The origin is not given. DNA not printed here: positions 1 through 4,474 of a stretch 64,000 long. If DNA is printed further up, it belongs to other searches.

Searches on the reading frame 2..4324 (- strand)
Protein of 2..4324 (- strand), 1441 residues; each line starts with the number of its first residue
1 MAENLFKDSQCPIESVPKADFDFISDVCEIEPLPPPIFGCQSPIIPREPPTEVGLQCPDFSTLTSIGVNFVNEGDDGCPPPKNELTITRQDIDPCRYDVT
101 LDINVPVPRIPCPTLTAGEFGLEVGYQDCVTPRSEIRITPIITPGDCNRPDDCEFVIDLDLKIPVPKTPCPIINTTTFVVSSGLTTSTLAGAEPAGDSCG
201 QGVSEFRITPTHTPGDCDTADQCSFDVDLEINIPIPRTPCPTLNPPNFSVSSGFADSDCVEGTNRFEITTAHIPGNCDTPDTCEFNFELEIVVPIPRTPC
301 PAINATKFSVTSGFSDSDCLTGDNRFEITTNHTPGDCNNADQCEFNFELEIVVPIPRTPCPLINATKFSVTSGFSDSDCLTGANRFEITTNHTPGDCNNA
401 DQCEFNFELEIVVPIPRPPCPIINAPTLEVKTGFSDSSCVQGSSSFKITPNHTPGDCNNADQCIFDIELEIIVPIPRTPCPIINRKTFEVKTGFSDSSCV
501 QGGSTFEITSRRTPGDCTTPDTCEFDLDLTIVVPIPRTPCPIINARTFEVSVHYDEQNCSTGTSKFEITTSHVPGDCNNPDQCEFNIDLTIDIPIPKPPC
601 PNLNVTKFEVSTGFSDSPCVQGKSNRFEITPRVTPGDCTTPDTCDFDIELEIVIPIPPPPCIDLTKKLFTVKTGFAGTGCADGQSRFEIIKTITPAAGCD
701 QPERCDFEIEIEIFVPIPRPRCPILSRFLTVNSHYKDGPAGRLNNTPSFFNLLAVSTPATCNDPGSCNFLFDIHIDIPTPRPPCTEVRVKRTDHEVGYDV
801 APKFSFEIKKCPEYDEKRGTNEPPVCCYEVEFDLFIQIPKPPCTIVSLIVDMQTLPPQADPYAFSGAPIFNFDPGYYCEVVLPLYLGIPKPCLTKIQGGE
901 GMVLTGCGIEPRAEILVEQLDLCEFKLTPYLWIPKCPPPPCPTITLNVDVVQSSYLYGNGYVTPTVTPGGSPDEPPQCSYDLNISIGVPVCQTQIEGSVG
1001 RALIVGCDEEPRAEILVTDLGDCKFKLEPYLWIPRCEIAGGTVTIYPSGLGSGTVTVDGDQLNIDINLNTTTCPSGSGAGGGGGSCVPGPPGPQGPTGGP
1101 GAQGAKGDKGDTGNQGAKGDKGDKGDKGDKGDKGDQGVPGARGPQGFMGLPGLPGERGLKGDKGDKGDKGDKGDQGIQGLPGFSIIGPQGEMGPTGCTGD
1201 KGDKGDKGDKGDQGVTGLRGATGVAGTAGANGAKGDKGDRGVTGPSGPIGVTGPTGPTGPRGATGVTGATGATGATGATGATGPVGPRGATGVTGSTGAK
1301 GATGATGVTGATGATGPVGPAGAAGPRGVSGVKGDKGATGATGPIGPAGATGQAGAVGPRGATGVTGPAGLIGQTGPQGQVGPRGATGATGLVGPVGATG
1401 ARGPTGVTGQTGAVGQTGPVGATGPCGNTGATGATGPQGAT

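Call 16: search_protein_families(library=pfam, proteins=[window:2-4324:-], max_evalue=0.01)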
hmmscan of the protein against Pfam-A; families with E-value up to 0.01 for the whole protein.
window:2-4324:- (1441 aa): 1 family
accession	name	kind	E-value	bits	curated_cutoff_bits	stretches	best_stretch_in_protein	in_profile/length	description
PF01391.23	Collagen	-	4.4e-51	170.9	27.2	7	1187-1245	1-59/60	Collagen triple helix repeat (20 copies)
